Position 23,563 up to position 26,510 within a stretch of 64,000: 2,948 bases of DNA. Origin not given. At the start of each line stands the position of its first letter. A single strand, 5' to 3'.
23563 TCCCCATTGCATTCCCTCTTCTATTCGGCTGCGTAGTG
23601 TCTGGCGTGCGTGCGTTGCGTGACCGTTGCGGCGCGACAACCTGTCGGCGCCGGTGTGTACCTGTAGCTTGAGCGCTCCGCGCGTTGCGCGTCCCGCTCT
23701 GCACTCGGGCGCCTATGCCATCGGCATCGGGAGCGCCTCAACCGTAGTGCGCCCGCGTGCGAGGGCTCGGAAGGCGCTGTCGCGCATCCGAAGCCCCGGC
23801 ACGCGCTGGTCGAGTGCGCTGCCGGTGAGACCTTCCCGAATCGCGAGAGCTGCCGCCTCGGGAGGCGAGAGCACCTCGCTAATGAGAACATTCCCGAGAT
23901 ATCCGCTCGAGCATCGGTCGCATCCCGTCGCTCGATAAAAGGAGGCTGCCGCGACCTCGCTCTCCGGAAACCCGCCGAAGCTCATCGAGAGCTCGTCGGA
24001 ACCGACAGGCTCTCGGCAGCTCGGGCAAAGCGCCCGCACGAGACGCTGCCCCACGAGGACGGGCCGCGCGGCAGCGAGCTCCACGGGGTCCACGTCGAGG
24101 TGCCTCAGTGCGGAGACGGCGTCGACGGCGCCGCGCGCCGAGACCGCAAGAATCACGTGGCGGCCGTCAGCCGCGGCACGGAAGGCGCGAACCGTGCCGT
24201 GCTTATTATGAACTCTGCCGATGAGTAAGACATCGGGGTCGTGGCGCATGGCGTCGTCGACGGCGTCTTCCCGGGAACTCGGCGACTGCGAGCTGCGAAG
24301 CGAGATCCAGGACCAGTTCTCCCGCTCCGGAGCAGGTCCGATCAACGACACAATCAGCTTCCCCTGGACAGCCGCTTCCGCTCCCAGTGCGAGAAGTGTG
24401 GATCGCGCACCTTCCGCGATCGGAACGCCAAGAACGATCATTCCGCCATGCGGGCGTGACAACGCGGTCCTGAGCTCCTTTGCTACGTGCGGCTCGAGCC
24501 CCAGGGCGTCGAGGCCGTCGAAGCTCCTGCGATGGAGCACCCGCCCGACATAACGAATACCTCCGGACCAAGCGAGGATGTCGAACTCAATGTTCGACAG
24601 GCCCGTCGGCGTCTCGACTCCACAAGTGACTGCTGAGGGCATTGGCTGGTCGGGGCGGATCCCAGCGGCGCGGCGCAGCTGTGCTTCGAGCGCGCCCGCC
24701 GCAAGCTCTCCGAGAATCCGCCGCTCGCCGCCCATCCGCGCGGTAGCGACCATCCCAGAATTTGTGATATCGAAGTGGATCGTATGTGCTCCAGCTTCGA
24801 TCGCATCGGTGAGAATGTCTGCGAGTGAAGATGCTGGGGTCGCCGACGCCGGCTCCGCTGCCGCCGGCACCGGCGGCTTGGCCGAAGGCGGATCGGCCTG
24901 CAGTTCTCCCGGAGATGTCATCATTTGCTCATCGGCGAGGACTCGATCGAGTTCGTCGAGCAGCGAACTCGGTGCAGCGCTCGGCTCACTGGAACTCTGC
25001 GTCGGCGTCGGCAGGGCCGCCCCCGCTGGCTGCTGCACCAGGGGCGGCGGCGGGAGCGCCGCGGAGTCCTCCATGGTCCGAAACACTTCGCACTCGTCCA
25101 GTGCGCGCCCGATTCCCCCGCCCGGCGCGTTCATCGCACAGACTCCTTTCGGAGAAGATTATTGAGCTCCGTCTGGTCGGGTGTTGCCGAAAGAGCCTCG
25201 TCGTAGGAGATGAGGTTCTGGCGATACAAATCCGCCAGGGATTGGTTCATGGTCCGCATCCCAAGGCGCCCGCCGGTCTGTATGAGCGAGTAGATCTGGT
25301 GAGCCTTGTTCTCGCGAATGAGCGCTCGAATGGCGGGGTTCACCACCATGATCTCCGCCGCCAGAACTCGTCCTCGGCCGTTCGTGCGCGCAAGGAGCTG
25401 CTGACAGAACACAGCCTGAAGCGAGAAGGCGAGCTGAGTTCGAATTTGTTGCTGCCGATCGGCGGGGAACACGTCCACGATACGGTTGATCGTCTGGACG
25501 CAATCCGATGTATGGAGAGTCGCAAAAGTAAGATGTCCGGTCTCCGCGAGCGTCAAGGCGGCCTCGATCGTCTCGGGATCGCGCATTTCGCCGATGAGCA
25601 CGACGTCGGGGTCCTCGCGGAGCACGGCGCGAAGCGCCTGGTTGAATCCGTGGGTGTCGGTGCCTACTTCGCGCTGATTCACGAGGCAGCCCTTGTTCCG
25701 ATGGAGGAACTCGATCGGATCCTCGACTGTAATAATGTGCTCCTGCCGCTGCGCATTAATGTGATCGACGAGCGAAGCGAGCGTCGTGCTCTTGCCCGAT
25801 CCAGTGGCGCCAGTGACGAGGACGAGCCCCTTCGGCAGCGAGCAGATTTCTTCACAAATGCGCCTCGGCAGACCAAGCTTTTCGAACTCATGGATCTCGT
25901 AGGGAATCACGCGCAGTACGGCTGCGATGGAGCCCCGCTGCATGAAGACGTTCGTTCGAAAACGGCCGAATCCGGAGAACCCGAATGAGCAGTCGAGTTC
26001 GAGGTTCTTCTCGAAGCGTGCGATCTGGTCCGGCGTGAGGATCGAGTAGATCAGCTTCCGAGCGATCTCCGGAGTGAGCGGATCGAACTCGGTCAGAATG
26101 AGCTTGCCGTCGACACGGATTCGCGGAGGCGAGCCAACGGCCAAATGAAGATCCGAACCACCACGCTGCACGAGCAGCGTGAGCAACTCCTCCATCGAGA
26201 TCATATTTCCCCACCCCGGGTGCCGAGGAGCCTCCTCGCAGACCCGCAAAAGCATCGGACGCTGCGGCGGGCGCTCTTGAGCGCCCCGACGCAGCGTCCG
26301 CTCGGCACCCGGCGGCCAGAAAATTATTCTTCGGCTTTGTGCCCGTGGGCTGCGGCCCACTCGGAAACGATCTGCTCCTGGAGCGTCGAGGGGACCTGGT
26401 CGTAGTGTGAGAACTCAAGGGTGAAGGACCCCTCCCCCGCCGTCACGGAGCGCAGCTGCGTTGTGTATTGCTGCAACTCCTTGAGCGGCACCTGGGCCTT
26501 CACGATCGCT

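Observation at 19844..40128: Candidate novel envelope system: a 20-kb co-directional block combining a motor-atypical type IV filament machine with giant lipoproteins, a PG-anchoring lipoprotein and an EF-G-like GTPase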

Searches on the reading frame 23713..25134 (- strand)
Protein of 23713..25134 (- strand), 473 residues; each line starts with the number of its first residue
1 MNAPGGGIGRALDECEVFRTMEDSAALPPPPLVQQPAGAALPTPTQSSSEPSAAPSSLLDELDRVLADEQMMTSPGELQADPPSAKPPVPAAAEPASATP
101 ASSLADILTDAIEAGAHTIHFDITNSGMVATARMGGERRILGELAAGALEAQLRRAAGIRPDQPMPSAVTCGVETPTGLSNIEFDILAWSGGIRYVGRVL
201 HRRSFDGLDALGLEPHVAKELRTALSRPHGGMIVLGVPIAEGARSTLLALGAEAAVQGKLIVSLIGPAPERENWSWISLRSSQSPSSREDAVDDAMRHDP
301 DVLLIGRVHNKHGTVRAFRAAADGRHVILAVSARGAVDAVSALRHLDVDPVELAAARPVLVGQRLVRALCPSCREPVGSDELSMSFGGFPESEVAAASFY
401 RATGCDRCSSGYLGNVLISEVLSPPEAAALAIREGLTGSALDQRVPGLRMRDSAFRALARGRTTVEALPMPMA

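Call 4: search_protein_families(library=pfam, proteins=[window:23713-25134:-], max_evalue=0.01)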
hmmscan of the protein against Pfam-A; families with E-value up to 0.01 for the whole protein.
window:23713-25134:- (473 aa): 1 family
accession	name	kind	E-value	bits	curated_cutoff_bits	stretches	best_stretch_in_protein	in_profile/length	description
PF00437.27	T2SSE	-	5.4e-29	101.4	24.9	1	105-466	13-366/370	Type II/IV secretion system protein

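Call 10: find_encoding_contigs(protein=window:23713-25134:-, flank=10000, max_places=6)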
Protein window:23713-25134:- (473 aa): 7 contigs read that carry it; 6 places shown.
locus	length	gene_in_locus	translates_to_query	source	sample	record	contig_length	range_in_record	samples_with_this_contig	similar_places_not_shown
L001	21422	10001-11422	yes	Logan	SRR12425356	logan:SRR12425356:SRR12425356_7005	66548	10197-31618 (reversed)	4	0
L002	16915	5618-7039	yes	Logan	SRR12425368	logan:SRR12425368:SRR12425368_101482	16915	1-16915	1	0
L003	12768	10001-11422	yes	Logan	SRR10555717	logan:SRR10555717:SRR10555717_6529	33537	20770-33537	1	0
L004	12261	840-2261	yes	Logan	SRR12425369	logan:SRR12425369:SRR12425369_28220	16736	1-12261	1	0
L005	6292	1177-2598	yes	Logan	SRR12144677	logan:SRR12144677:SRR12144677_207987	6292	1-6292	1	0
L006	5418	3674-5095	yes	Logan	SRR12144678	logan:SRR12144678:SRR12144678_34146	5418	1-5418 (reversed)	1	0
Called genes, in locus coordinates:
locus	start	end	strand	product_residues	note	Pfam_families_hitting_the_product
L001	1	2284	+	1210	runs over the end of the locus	PF13205:Big_5 (faint)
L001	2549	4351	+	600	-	PF13205:Big_5 (faint)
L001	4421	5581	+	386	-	PF06750:A24_N_bact, PF01478:Peptidase_A24 (weak)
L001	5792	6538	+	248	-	PF00691:OmpA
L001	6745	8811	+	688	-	PF00009:GTP_EFTU, PF22042:EF-G_D2, PF14492:EFG_III, PF03764:EFG_IV, PF00679:EFG_C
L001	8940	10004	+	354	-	PF00437:T2SSE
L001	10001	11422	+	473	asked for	PF00437:T2SSE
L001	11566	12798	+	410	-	PF28597:T2SSF_N, PF00482:T2SSF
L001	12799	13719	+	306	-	PF13181:TPR_8 (faint), PF12895:ANAPC3 (faint)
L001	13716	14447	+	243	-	PF07963:N_methyl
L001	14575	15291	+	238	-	PF07963:N_methyl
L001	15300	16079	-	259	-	PF01026:TatD_DNase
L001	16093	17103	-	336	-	PF13646:HEAT_2 (weak)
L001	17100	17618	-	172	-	-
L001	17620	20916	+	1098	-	PF13205:Big_5 (faint)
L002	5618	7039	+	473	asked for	PF00437:T2SSE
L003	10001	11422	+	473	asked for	PF00437:T2SSE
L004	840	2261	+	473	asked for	PF00437:T2SSE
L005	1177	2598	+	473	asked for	PF00437:T2SSE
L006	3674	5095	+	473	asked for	PF00437:T2SSE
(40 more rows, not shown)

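Call 11: find_homologous_proteins(query=window:23713-25134:-, max_evalue=0.00001)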
Query window:23713-25134:- (473 aa): 29 proteins with E <= 0.00001 among 8000 candidates.
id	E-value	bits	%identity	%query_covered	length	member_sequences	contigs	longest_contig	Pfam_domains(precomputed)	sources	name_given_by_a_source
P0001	0.0e+0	1020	100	100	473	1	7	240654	PF00437.27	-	-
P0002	4.4e-255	865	86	100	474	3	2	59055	PF00437.27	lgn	-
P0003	5.6e-65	238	37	99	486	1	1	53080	PF00437.27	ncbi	-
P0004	1.6e-19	89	27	83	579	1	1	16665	PF05157.21,PF00437.27,PF13401.13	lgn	-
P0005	6.5e-18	83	28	80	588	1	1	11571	PF05157.21,PF00437.27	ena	-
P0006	8.8e-16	76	28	81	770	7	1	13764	PF13847.13,PF05157.21,PF13649.13,PF00437.27,PF01135.26,PF08241.19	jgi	jgi:type IV pilus assembly protein PilB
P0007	3.3e-14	71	25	78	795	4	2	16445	PF05157.21,PF00437.27,PF00072.31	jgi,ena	-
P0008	8.8e-14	70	30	44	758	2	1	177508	PF05157.21,PF00437.27,PF13401.13,PF00072.31,PF25199.2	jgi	-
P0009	9.5e-14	70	29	84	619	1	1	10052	PF05157.21,PF00437.27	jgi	jgi:type IV pilus assembly protein PilB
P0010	1.0e-13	70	31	67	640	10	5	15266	PF05157.21,PF00437.27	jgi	jgi:general secretion pathway protein E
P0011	9.6e-13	66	25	77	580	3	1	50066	PF05157.21,PF00437.27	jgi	-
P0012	2.2e-12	65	33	46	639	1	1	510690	PF05157.21,PF00437.27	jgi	-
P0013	7.2e-12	63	26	54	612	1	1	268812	PF05157.21,PF00437.27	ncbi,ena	-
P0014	9.9e-12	63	28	91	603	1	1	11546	PF05157.21,PF00437.27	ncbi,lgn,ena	-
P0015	1.2e-10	59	30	67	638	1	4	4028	PF05157.21,PF00437.27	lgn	-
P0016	1.3e-10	59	31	54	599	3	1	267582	PF05157.21,PF00437.27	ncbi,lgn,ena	ncbi:MAG: ATPase, T2SS/T4P/T4SS family [Coriobacteriia bacterium]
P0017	2.0e-10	59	32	46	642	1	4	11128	PF05157.21,PF00437.27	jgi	jgi:general secretion pathway protein E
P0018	3.7e-10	58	30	67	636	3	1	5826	PF05157.21,PF00437.27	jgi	jgi:general secretion pathway protein E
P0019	9.2e-10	56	30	67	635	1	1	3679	PF05157.21,PF00437.27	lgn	-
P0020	1.9e-9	55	26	45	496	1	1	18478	PF05157.21,PF00437.27,PF13191.13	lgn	-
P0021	2.9e-9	55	28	79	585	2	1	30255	PF05157.21,PF00437.27,PF12773.14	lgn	-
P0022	3.3e-9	55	32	46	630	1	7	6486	PF05157.21,PF00437.27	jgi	jgi:type II secretory ATPase GspE/PulE/Tfp pilus assembly ATPase PilB-like protein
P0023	3.3e-9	55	29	67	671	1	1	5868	PF05157.21,PF00437.27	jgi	jgi:type II secretory ATPase GspE/PulE/Tfp pilus assembly ATPase PilB-like protein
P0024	3.9e-9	54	33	46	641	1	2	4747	PF05157.21,PF00437.27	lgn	-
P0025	8.1e-9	53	30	67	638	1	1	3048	PF05157.21,PF00437.27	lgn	-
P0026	4.9e-7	47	27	67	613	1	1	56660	PF05157.21,PF00437.27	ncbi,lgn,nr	ncbi:MAG: hypothetical protein EG823_08575 [Actinobacteria bacterium]|nr:hypothetical protein [Actin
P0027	7.8e-7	47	30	71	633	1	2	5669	PF05157.21,PF00437.27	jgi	jgi:type II secretory ATPase GspE/PulE/Tfp pilus assembly ATPase PilB-like protein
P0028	1.4e-6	46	27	53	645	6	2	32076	PF05157.21,PF00437.27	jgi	jgi:type II secretory ATPase GspE/PulE/Tfp pilus assembly ATPase PilB-like protein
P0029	9.4e-6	43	30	45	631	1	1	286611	PF05157.21,PF00437.27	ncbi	-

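Call 13: find_encoding_contigs(protein=P0003, flank=10000, max_places=3)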
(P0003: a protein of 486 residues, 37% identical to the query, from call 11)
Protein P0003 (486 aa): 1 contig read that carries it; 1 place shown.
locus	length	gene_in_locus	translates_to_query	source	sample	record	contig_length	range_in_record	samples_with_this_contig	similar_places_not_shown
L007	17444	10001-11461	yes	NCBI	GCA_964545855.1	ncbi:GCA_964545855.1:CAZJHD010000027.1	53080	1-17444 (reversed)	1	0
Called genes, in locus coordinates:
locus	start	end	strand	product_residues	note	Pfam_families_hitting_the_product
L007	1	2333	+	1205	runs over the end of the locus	PF13205:Big_5 (weak)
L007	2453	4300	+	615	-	PF13205:Big_5 (faint)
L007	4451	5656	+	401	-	PF06750:A24_N_bact, PF01478:Peptidase_A24 (weak)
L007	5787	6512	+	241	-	PF00691:OmpA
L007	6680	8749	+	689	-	PF00009:GTP_EFTU, PF22042:EF-G_D2, PF14492:EFG_III, PF03764:EFG_IV, PF00679:EFG_C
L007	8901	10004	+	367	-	PF00437:T2SSE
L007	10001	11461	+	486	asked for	PF00437:T2SSE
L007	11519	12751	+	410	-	PF28597:T2SSF_N, PF00482:T2SSF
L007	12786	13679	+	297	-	PF12895:ANAPC3 (faint)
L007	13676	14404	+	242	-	PF07963:N_methyl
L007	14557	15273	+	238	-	PF07963:N_methyl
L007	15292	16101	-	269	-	PF01026:TatD_DNase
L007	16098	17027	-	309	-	PF13646:HEAT_2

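Call 22: search_protein_families(library=ncbifam, proteins=[window:23713-25134:-], max_evalue=0.001)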
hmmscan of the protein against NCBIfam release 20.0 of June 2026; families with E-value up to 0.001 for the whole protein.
window:23713-25134:- (473 aa): 6 families
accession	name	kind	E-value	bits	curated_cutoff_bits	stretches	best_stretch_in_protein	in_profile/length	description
TIGR02538.1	type_IV_pilB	equivalog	4.2e-26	91.7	675.65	1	293-466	379-556/564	type IV-A pilus assembly ATPase PilB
TIGR02533.1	type_II_gspE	equivalog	5.3e-26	91.3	630.25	1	190-467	203-481/486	type II secretion system ATPase GspE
NF007755.0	PRK10436.1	equivalog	1.7e-24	86.3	617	1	94-443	79-427/465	type II secretion system protein GspE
NF053534.1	T4PilAsmATPsTfpB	equivalog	5.4e-20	71.3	850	1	208-466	315-576/584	type IV pilus assembly ATPase TfpB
NF041000.1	ATPase_ComGA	equivalog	5.9e-11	41.9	300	1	219-367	118-266/267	competence type IV pilus ATPase ComGA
TIGR01420.1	pilT_fam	subfamily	1.5e-05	24.4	319.1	1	259-341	152-237/343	PilT/PilU family type 4a pilus ATPase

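Call 31: find_encoding_contigs(protein=P0002, flank=10000, max_places=1)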
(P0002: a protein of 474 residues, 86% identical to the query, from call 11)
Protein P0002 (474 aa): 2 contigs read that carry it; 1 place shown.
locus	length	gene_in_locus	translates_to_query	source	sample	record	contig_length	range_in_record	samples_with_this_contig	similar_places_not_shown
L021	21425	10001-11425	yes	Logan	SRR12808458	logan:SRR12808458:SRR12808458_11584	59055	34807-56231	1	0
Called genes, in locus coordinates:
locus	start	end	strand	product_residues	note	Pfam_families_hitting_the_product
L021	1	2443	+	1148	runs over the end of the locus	PF13205:Big_5 (faint)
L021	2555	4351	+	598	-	-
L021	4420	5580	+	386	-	PF06750:A24_N_bact, PF01478:Peptidase_A24 (weak)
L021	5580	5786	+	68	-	-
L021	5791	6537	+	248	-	PF00691:OmpA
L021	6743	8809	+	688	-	PF00009:GTP_EFTU, PF22042:EF-G_D2, PF14492:EFG_III, PF03764:EFG_IV, PF00679:EFG_C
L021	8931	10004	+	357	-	PF00437:T2SSE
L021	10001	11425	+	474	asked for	PF00437:T2SSE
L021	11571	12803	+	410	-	PF28597:T2SSF_N, PF00482:T2SSF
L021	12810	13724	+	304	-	-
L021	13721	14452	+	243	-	PF07963:N_methyl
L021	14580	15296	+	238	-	PF07963:N_methyl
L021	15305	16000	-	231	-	PF01026:TatD_DNase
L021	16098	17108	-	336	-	PF13646:HEAT_2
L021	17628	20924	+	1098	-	-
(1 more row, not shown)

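Call 78: find_related_loci(query=A4, collection=metagenome_contigs, flank=10000)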
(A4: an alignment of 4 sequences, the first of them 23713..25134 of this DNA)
Query A4 (473 aa) in metagenome_contigs; peptide patterns used: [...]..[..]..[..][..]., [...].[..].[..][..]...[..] (x = any residue, [..] = any of these).
257 stretches matched a pattern, but none encodes a relative of the query by tblastn (E <= 1e-3).

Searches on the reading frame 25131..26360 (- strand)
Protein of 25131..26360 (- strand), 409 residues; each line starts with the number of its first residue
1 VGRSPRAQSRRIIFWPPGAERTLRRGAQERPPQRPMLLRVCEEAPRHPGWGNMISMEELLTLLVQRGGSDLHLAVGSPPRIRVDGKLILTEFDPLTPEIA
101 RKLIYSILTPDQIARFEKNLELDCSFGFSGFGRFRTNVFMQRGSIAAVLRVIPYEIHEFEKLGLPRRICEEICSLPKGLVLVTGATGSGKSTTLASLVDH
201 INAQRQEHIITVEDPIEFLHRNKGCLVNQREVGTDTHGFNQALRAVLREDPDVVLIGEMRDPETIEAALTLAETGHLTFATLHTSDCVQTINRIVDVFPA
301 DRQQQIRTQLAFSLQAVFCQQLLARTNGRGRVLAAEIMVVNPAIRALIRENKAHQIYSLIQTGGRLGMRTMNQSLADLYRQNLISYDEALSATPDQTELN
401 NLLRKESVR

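Call 4: search_protein_families(library=pfam, proteins=[window:25131-26360:-], max_evalue=0.01)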
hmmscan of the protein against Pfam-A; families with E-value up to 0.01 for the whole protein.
window:25131-26360:- (409 aa): 11 families
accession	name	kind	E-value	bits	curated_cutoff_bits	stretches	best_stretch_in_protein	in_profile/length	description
PF00437.27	T2SSE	-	3.5e-44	151.4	24.9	1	146-359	106-342/370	Type II/IV secretion system protein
PF13401.12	AAA_22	-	5e-05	24.1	27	1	177-215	5-42/130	AAA domain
PF13191.12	AAA_16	-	0.00022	22.2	32.6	1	178-212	25-56/167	AAA ATPase domain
PF25199.1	nSTAND_NTPase5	-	0.00032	21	34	1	177-219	41-83/145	Novel STAND NTPase 5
PF13604.12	AAA_30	-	0.00043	20.5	27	1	167-206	8-46/191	AAA domain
PF13555.12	AAA_29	-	0.0021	18.2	27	1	176-194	21-39/61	P-loop containing region of AAA domain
PF13245.12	AAA_19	-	0.0024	18.5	25.1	0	175-208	9-42/134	AAA domain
PF10412.15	TrwB_AAD_bind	-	0.0029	17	20.5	1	180-210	18-48/387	Type IV secretion-system coupling protein DNA-binding domain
PF01580.24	FtsK_SpoIIIE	-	0.0031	17.4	24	1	180-198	42-60/221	FtsK/SpoIIIE family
PF01935.23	DUF87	-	0.0032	18.1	23.2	1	181-210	27-56/220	Helicase HerA, central domain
PF13238.12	AAA_18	-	0.0035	18.2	29.4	1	180-330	1-112/128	AAA domain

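Call 22: search_protein_families(library=ncbifam, proteins=[window:25131-26195:-], max_evalue=0.001)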
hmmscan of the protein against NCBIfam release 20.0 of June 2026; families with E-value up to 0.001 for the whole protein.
window:25131-26195:- (354 aa): 18 families
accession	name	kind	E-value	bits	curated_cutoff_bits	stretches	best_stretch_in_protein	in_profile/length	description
TIGR01420.1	pilT_fam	subfamily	3.2e-148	493.5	319.1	1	1-343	2-343/343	PilT/PilU family type 4a pilus ATPase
TIGR02525.1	plasmid_TraJ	equivalog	7.8e-45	153.4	368.3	1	79-336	102-365/372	plasmid transfer ATPase TraJ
TIGR02533.1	type_II_gspE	equivalog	1.1e-41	143.1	630.25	1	102-242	220-359/486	type II secretion system ATPase GspE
NF007755.0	PRK10436.1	equivalog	3e-39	135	617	1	3-241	91-334/465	type II secretion system protein GspE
TIGR02538.1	type_IV_pilB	equivalog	1.7e-38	132.6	675.65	1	116-242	310-432/564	type IV-A pilus assembly ATPase PilB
TIGR02524.1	dot_icm_DotB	equivalog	1.6e-37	129.6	463.3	1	2-330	7-346/358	Dot/Icm type IV secretion system ATPase DotB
NF041000.1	ATPase_ComGA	equivalog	9.1e-36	123.2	300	1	92-268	96-265/267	competence type IV pilus ATPase ComGA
NF053534.1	T4PilAsmATPsTfpB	equivalog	3.6e-35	121.4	850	1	101-242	312-452/584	type IV pilus assembly ATPase TfpB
TIGR02788.1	VirB11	equivalog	3.3e-15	55.9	249.95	1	124-244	146-267/308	P-type DNA transfer ATPase VirB11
NF058587.1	archaellum_moto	equivalog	3.7e-15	55.7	550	1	125-240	278-394/527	archaellum flagellar ATPase motor FlaI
TIGR02782.1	TrbB_P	equivalog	1.4e-13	50.8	304.55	1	125-263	139-276/303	P-type conjugative transfer ATPase TrbB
NF010425.0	PRK13851.1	equivalog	8.7e-13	47.8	461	1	118-242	158-283/344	type IV secretion system protein VirB11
TIGR03819.1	heli_sec_ATPase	hypoth_equivalog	2.4e-12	46.7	373.15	1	124-240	180-298/340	TadA family conjugal transfer-associated ATPase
NF010469.0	PRK13894.1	subfamily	1.6e-11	44.1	508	1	125-277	152-300/320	conjugal transfer ATPase TrbB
NF010407.0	PRK13833.1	subfamily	1.5e-08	34.4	499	1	125-257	147-277/323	conjugal transfer protein TrbB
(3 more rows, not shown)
